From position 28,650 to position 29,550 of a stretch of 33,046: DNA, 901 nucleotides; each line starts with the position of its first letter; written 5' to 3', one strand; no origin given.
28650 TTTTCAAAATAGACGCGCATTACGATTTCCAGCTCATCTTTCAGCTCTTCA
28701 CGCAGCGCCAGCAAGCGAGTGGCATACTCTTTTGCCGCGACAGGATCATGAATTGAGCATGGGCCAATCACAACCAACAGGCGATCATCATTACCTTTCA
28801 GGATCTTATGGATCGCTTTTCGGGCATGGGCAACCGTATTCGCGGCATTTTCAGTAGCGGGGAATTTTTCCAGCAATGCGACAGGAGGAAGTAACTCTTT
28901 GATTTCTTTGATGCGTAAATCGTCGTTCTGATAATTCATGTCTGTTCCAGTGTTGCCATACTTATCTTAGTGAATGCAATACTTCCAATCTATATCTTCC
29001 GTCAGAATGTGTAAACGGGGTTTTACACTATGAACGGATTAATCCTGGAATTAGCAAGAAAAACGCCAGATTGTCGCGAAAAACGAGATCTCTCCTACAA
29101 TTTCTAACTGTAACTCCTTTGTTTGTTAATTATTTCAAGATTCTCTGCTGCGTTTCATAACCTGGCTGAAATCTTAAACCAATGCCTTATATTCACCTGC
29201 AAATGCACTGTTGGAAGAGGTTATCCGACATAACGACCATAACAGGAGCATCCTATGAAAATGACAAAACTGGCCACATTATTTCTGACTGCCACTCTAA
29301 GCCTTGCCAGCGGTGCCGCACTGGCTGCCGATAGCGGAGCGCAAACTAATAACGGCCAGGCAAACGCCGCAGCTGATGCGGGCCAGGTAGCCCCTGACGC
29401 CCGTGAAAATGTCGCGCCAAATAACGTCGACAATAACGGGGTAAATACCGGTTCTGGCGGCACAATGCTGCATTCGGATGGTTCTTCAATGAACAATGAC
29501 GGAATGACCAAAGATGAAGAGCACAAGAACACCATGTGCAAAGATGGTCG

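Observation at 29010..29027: Perfect TyrR box in the aroG-ybgS divergent region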

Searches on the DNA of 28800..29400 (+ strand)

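Call 5: search_dna_similar(query=window:28800-29400:+, collection=ecoli_genomes, mode=near, max_rows=10)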
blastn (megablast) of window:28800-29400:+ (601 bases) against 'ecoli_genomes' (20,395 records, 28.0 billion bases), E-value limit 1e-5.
Records with a match: 5426; places in all: 5429; records where one place covers at least 80% of the query: 5426.
Genomes with a match: 5426 of 5426; with a place that covers at least 80% of the query: 5426. Places per genome that has any: lowest 1, median 1, highest 2. On chromosomes: 5427 places; on plasmids: 2.
Best place of each record, by identity: >=99% 3257; 95-99% 2169.
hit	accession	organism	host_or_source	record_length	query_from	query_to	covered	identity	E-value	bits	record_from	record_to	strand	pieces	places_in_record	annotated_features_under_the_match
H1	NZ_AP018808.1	Escherichia coli strain E2865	Bos taurus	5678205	1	601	100%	100.0%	0e+0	1110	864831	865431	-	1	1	ybgS: YbgS-like family protein | aroG: 3-deoxy-7-phosphoheptulonate synthase AroG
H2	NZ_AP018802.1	Escherichia coli strain E2863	Bos taurus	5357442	1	601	100%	100.0%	0e+0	1110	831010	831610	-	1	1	ybgS: YbgS-like family protein | aroG: 3-deoxy-7-phosphoheptulonate synthase AroG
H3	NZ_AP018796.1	Escherichia coli strain E2855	Bos taurus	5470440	1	601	100%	100.0%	0e+0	1110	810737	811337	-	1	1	ybgS: YbgS-like family protein | aroG: 3-deoxy-7-phosphoheptulonate synthase AroG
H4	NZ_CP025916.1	Escherichia coli strain 120899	Homo sapiens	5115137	1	601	100%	100.0%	0e+0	1110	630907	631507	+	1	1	ybgS: YbgS-like family protein | aroG: 3-deoxy-7-phosphoheptulonate synthase AroG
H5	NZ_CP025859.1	Escherichia coli strain 504239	Homo sapiens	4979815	1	601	100%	100.0%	0e+0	1110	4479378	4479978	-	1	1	ybgS: YbgS-like family protein | aroG: 3-deoxy-7-phosphoheptulonate synthase AroG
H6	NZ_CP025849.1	Escherichia coli strain 600468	Homo sapiens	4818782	1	601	100%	100.0%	0e+0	1110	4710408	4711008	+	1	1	ybgS: YbgS-like family protein | aroG: 3-deoxy-7-phosphoheptulonate synthase AroG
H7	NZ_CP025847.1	Escherichia coli strain 602354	Homo sapiens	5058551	1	601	100%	100.0%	0e+0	1110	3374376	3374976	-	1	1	ybgS: YbgS-like family protein | aroG: 3-deoxy-7-phosphoheptulonate synthase AroG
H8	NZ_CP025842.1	Escherichia coli strain 720632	Homo sapiens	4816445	1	601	100%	100.0%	0e+0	1110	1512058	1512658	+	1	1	ybgS: YbgS-like family protein | aroG: 3-deoxy-7-phosphoheptulonate synthase AroG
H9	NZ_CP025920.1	Escherichia coli strain 103605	Homo sapiens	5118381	1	601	100%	100.0%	0e+0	1110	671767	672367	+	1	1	ybgS: YbgS-like family protein | aroG: 3-deoxy-7-phosphoheptulonate synthase AroG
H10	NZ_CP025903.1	Escherichia coli strain 300709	Homo sapiens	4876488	1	601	100%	100.0%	0e+0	1110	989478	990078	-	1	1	ybgS: YbgS-like family protein | aroG: 3-deoxy-7-phosphoheptulonate synthase AroG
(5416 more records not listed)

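Call 8: get_annotated_region(hit=H1, flank=2500)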
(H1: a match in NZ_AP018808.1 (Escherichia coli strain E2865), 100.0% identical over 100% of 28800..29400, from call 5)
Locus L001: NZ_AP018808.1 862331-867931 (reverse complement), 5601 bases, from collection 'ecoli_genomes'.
description: Escherichia coli strain E2865 chromosome, complete genome
organism: Escherichia coli strain E2865 (NCBI taxid 562)
replicon: chromosome; assembly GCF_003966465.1
host: Bos taurus; source: -; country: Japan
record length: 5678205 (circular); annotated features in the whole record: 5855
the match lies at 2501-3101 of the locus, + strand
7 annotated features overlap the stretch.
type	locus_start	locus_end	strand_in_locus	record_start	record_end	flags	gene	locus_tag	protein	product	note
CDS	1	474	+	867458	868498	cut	galM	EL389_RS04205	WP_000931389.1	galactose-1-epimerase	-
CDS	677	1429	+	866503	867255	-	gpmA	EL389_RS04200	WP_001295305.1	2,3-diphosphoglycerate-dependent phosphoglycerate mutase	-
CDS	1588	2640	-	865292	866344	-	aroG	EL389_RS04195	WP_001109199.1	3-deoxy-7-phosphoheptulonate synthase AroG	-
CDS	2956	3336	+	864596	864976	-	ybgS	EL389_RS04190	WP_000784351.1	YbgS-like family protein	-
CDS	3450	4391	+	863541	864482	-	zitB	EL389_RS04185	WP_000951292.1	CDF family zinc transporter ZitB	-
CDS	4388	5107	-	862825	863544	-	pnuC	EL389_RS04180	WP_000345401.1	nicotinamide riboside transporter PnuC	-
CDS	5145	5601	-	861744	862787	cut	nadA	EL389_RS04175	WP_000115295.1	quinolinate synthase NadA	-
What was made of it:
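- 27887..28939 (-): aroG coding sequence (Phe-sensitive DAHP synthase, 350 aa), the regulated gene. RefSeq annotation of a 100% identical E. coli locus (call 8).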

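Call 26: search_dna_similar(query=window:28984-29034:+, collection=ecoli_genomes, mode=near, rows=spread, max_rows=12)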
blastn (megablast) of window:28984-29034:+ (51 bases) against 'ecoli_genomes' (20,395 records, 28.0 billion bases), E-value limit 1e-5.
Records with a match: 5426; places in all: 5429; records where one place covers at least 80% of the query: 5426.
Genomes with a match: 5426 of 5426; with a place that covers at least 80% of the query: 5426. Places per genome that has any: lowest 1, median 1, highest 2. On chromosomes: 5427 places; on plasmids: 2.
Best place of each record, by identity: >=99% 5362; 95-99% 64.
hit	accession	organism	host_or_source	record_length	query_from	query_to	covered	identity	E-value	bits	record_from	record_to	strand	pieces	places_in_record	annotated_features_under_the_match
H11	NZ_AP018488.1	Escherichia coli O157:H7 strain PV15-279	Homo sapiens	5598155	1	51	100%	100.0%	1e-17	95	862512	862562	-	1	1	none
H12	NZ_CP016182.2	Escherichia coli strain EC590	Homo sapiens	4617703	1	51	100%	100.0%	1e-17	95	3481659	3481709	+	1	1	none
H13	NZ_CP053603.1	Escherichia coli strain Dam/Dcm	not applicable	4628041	1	51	100%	100.0%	1e-17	95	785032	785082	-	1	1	none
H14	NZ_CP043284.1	Escherichia coli strain WCHEC025985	Homo sapiens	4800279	1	51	100%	100.0%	1e-17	95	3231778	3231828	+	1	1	none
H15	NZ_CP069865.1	Escherichia coli strain FDAARGOS_1282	Homo sapiens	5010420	1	51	100%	100.0%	1e-17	95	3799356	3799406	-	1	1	none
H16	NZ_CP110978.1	Escherichia coli strain XYEH3934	Homo sapiens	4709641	1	51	100%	100.0%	1e-17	95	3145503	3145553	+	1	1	none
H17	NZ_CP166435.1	Escherichia coli strain 2024CK-00616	Homo sapiens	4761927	1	51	100%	100.0%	1e-17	95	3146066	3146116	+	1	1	none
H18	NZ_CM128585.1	Escherichia coli strain 300490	Homo sapiens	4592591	1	51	100%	100.0%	1e-17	95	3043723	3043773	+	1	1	none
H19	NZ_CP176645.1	Escherichia coli strain SFAD3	Homo sapiens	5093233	1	51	100%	100.0%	1e-17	95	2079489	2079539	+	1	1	none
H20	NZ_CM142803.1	Escherichia coli strain GPEC709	chicken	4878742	1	51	100%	100.0%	1e-17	95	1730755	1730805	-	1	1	none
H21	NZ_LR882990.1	Escherichia coli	-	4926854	1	51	100%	100.0%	1e-17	95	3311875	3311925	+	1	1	none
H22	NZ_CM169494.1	Escherichia coli strain EC07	Homo sapiens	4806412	3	51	96%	100.0%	2e-16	92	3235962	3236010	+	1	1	none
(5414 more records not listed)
